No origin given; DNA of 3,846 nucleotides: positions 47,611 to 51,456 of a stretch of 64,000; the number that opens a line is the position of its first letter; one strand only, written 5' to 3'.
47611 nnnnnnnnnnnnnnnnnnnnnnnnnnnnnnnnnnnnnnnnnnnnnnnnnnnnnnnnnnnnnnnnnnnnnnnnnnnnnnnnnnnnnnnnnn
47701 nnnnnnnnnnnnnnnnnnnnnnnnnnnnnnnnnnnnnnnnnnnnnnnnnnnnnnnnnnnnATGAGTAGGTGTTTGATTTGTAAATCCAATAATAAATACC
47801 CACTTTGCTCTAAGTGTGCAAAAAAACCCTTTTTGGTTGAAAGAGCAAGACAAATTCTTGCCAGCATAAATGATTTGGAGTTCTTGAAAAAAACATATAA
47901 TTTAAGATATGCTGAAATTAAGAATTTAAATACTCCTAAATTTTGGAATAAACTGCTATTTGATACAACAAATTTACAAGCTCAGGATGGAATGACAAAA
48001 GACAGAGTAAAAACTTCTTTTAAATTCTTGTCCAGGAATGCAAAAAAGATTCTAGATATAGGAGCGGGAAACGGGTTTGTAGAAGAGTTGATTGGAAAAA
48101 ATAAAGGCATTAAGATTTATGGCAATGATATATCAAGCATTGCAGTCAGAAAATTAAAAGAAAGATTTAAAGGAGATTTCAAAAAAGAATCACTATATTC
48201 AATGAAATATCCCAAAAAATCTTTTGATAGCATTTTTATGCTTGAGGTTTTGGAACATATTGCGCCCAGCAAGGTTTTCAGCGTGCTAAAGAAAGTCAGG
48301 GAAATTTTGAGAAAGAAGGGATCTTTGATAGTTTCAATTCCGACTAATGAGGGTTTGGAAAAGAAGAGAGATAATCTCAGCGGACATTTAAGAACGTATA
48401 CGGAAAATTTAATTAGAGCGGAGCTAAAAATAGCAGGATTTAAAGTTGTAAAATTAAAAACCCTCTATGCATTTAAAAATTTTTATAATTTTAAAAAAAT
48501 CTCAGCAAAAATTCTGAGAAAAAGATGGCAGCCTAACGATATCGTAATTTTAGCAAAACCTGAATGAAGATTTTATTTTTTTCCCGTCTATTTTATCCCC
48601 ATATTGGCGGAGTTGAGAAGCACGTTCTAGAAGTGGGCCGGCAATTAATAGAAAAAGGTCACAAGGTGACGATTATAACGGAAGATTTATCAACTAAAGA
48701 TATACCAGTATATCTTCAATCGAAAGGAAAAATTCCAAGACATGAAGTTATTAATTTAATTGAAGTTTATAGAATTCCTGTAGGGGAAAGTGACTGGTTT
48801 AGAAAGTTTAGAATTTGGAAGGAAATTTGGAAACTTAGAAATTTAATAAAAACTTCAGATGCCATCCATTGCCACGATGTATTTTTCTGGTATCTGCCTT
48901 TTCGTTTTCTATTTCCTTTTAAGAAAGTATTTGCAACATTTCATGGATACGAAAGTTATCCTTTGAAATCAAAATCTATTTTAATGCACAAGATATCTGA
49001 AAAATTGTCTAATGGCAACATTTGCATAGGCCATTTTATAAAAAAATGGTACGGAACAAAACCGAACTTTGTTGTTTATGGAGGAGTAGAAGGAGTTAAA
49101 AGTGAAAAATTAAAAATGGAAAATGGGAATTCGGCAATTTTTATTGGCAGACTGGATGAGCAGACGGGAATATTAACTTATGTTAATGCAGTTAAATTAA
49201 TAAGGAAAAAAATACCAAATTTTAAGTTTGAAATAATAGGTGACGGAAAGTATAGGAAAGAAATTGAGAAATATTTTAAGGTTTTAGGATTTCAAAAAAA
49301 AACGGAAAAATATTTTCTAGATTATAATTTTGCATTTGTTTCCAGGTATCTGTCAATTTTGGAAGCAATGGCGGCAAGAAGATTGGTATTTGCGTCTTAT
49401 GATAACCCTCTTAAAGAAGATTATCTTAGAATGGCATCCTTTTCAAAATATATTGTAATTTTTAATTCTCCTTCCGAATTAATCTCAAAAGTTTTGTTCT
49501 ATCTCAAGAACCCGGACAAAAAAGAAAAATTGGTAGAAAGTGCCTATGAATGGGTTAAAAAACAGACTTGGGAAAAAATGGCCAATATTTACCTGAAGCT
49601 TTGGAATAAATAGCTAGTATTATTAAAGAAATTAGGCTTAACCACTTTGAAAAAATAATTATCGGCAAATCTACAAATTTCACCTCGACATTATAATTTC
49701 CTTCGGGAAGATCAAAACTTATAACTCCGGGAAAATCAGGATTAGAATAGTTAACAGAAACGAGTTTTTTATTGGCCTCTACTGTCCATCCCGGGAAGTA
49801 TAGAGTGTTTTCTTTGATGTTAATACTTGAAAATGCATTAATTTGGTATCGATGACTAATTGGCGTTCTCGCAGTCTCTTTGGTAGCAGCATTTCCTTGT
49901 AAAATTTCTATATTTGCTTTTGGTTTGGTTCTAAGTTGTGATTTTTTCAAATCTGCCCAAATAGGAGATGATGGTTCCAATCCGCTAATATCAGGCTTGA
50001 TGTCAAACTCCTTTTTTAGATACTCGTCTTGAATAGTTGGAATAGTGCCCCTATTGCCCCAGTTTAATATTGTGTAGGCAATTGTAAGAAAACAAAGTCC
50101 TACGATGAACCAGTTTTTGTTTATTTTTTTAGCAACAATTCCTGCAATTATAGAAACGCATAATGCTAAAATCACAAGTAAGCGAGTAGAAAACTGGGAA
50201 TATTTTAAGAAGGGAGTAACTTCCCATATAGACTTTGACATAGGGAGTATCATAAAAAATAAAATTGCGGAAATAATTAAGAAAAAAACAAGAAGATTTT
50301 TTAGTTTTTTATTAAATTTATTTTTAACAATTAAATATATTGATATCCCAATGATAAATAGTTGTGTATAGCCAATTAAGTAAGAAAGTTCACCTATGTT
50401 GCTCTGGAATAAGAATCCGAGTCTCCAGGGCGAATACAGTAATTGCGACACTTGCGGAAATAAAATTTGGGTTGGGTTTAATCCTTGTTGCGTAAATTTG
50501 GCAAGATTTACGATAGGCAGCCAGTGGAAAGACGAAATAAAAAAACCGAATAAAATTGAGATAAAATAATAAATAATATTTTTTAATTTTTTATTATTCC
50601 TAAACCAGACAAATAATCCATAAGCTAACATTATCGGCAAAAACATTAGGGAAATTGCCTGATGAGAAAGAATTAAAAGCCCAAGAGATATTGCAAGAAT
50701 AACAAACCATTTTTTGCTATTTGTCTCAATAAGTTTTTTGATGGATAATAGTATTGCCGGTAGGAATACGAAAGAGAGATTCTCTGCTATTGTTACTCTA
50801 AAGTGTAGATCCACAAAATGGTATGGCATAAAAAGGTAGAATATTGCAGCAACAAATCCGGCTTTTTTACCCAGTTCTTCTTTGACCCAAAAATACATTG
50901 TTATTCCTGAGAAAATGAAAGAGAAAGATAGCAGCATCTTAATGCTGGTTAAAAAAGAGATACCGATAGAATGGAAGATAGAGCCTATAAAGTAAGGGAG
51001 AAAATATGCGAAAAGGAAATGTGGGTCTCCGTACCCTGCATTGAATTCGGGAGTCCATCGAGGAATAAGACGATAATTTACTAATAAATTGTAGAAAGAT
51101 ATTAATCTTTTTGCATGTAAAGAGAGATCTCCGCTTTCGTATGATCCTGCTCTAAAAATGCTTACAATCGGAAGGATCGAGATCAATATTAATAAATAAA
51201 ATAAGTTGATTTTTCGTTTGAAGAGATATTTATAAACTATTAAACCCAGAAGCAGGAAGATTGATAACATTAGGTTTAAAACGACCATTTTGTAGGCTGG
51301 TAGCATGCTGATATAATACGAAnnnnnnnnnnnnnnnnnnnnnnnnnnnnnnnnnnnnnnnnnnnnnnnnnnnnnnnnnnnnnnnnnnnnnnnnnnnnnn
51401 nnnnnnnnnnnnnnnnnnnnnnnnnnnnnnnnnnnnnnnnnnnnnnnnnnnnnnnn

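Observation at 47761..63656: Very AT-rich 16-kb glycosylation supercluster with three GT2 / GT-C-like pairs, a flippase and a zinc-ribbon methyltransferase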

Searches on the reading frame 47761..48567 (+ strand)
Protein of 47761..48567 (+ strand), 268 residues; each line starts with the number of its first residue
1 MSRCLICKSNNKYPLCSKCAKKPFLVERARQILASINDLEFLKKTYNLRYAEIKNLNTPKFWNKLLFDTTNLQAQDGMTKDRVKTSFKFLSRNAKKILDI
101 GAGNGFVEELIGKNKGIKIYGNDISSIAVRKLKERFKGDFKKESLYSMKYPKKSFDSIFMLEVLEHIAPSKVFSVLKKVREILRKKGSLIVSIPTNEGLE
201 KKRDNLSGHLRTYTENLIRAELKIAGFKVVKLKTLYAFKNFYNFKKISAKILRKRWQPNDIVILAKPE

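Call 6: search_protein_families(library=pfam, proteins=[window:47761-48567:+], max_evalue=0.01)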
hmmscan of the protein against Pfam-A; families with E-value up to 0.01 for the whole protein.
window:47761-48567:+ (268 aa): 13 families
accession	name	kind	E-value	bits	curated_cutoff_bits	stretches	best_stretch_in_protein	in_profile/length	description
PF13489.12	Methyltransf_23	-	9.7e-15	55.1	27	1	91-231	20-163/164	Methyltransferase domain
PF08241.18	Methyltransf_11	-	8.5e-13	49.2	21.2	1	98-191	1-95/95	Methyltransferase domain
PF13649.12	Methyltransf_25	-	1.9e-12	48.1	27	1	97-187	1-97/97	Methyltransferase domain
PF08242.18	Methyltransf_12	-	1.2e-10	42.4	30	1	98-188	1-97/98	Methyltransferase domain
PF13847.12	Methyltransf_31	-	3.1e-09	37.1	27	1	93-195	3-113/145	Methyltransferase domain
PF05219.18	DREV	-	1.1e-05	25.2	26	1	91-193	91-188/265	DREV methyltransferase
PF02353.26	CMAS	-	4.8e-05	23.3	27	1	93-193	62-166/273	Mycolic acid cyclopropane synthetase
PF00891.24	Methyltransf_2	-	0.00014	21.7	22.3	1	71-191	42-164/210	O-methyltransferase domain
PF07021.18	MetW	-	0.00016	21.8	21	1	92-211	12-126/193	Methionine biosynthesis protein MetW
PF05175.20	MTS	-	0.00063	19.9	23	1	92-202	30-149/170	Methyltransferase small domain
PF01739.24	CheR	-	0.00082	19.3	27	0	139-201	121-181/195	CheR methyltransferase, SAM binding domain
PF20922.3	Anamorsin_N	-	0.003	17.7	27.1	1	143-231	40-120/163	Anamorsin, N-terminal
PF08003.17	Methyltransf_9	-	0.0044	16.5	23.8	1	82-193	106-219/315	Protein of unknown function (DUF1698)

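Call 17: search_protein_families(library=ncbifam, proteins=[window:47761-48567:+], max_evalue=0.001)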
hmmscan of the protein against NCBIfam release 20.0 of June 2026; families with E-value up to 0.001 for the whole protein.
window:47761-48567:+ (268 aa): 18 families
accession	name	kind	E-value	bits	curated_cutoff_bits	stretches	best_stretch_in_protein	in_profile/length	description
TIGR01983.1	UbiG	equivalog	1.2e-09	37.8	102.95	1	88-192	49-152/228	bifunctional 2-polyprenyl-6-hydroxyphenol methylase/3-demethylubiquinol 3-O-methyltransferase UbiG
NF045667.1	MTase_DVU1556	equivalog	4.8e-09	36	155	1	92-230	21-163/213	DVU_1556 family methyltransferase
NF008300.0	PRK11088.1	equivalog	5.8e-09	35.8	303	1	80-236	71-220/272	23S rRNA (guanine(745)-N(1))-methyltransferase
TIGR02072.1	BioC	equivalog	6.5e-09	35.9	184.95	1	91-236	32-180/244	malonyl-ACP O-methyltransferase BioC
NF043040.1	corrin_prot_MT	hypoth_equivalog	5.4e-08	32.5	180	1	91-191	39-147/216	corrinoid protein-associated methyltransferase CpaM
TIGR04074.1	bacter_Hen1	equivalog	8.4e-08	31.1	340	1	73-197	261-397/462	3' terminal RNA ribose 2'-O-methyltransferase Hen1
NF008686.0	PRK11705.1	equivalog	1.4e-06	27.6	400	1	91-192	165-266/383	cyclopropane fatty acyl phospholipid synthase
NF041255.1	mycofact_MftM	equivalog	1.6e-05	24.4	200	1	95-217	141-261/289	mycofactocin oligosaccharide methyltransferase MftM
NF011650.0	PRK15068.1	equivalog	2.1e-05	23.6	209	1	82-192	113-226/324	tRNA 5-methoxyuridine(34)/uridine 5-oxyacetic acid(34) synthase CmoB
TIGR02021.1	BchM-ChlM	equivalog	4.4e-05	23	158.9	1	85-185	43-149/218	magnesium protoporphyrin IX methyltransferase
TIGR00537.1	hemK_rel_arch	hypoth_equivalog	4.8e-05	23.1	87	1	91-135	17-60/179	HemK2/MTQ2 family protein methyltransferase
NF011530.0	PRK14968.1-4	equivalog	7.1e-05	22.2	243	0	92-135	38-81/202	putative methyltransferase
TIGR00452.1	TIGR00452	equivalog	8.5e-05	21.5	275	1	81-191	107-219/316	tRNA 5-methoxyuridine(34)/uridine 5-oxyacetic acid(34) synthase CmoB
NF053839.1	CPFASynBruc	equivalog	0.00021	20.4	600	1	67-191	148-276/410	cyclopropane fatty acid synthase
TIGR04345.1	ovoA_Cterm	equivalog_domain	0.00041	19.9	170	0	135-216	115-195/242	putative 4-mercaptohistidine N1-methyltransferase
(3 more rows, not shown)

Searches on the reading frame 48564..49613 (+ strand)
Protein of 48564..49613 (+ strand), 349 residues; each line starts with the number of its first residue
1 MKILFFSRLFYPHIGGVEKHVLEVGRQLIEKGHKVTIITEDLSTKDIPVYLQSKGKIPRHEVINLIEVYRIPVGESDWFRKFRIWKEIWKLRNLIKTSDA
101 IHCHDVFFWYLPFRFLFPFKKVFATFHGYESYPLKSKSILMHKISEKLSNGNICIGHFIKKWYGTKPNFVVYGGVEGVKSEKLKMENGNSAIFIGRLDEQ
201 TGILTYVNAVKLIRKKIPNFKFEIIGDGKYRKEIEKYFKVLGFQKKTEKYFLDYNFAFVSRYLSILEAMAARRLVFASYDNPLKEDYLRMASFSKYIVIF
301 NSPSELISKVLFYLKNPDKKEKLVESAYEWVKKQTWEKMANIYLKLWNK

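Call 6: search_protein_families(library=pfam, proteins=[window:48564-49613:+], max_evalue=0.01)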
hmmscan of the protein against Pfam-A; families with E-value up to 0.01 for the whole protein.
window:48564-49613:+ (349 aa): 5 families
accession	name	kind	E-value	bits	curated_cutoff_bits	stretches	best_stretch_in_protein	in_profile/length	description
PF13439.12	Glyco_transf_4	-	6.9e-14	52.7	28.5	1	14-165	1-150/170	Glycosyltransferase Family 4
PF00534.26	Glycos_transf_1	-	1e-13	51.6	26.4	2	182-247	9-75/172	Glycosyl transferases group 1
PF13692.12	Glyco_trans_1_4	-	6e-09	36.7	27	1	191-279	4-107/142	Glycosyl transferases group 1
PF13579.12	Glyco_trans_4_4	-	1.3e-06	29.3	29.7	1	15-107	1-80/158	Glycosyl transferase 4-like domain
PF13524.12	Glyco_trans_1_2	-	1.6e-05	25.3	25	1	264-338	66-137/144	Glycosyl transferase-like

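Call 17: search_protein_families(library=ncbifam, proteins=[window:48564-49613:+], max_evalue=0.001)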
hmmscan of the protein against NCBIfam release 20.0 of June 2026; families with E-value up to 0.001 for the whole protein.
window:48564-49613:+ (349 aa): 9 families
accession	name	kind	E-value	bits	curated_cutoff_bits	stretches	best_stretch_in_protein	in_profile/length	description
NF050056.1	ProtGlycPglH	equivalog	5.4e-07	29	600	1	180-243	171-235/354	GalNAc-alpha-(1->4)-GalNAc-alpha-(1->3)-diNAcBac-PP-undecaprenol alpha-1,4-N-acetyl-D-galactosaminyltransferase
TIGR04157.1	glyco_rSAM_CFB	subfamily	6.9e-07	28.6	400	1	187-236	226-275/406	TIGR04157 family glycosyltransferase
TIGR04047.1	MSMEG_0565_glyc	hypoth_equivalog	1.4e-06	27.6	259.85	0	263-347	291-371/373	MSMEG_0565 family glycosyltransferase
NF049988.1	MGlcDAGSynMgs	equivalog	2.9e-06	26.9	400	0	181-347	205-384/398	alpha-monoglucosyldiacylglycerol synthase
NF041010.1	glycosy_Agl16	equivalog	3.8e-06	26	575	1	1-247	1-236/352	glycosylation protein Agl16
TIGR04063.1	stp3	hypoth_equivalog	1e-05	24.6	442.05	0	264-347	310-392/397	TIGR04063 family PEP-CTERM/XrtA system glycosyltransferase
NF007640.0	PRK10307.1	subfamily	3.6e-05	22.9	276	0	1-40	1-40/411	WcaI family glycosyltransferase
NF047880.1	glyco_SdgA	exception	4.6e-05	22.2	800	1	184-337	311-477/488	serine-aspartate repeat adhesin O-glycosyltransferase SdgA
NF038298.1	EPS_HpsO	equivalog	0.00038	19.4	575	0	183-267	195-277/388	hormogonium polysaccharide biosynthesis glycosyltransferase HpsO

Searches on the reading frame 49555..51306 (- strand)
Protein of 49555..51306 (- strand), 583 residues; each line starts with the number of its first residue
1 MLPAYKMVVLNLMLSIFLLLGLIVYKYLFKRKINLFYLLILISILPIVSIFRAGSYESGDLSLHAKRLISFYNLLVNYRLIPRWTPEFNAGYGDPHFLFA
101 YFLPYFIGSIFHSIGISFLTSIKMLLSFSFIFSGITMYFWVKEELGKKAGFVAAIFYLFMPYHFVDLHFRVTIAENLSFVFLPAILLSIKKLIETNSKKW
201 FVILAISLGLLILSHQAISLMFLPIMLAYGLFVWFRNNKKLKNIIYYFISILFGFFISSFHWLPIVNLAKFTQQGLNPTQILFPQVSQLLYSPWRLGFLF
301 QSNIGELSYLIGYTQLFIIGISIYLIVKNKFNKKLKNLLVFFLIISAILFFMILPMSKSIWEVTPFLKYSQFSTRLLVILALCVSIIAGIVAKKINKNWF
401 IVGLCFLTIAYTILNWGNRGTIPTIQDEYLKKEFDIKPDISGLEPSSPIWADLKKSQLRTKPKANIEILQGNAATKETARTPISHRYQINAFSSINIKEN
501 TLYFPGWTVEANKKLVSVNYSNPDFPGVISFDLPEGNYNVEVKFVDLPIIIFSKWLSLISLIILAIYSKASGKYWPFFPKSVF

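Call 6: search_protein_families(library=pfam, proteins=[window:49555-51306:-], max_evalue=0.01)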
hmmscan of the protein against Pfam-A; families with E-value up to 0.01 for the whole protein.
window:49555-51306:- (583 aa): 2 families
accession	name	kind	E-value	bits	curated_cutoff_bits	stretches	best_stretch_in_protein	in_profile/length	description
PF10131.15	PTPS_related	-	2.6e-14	53.1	26.4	1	99-409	1-301/621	6-pyruvoyl-tetrahydropterin synthase related domain; membrane protein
PF13231.12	PMT_2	-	2.6e-08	34.7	26.1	1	107-259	9-155/160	Dolichyl-phosphate-mannose-protein mannosyltransferase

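Call 17: search_protein_families(library=ncbifam, proteins=[window:49555-51306:-], max_evalue=0.001)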
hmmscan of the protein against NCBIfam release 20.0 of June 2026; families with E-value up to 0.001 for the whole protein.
window:49555-51306:- (583 aa): 0 families
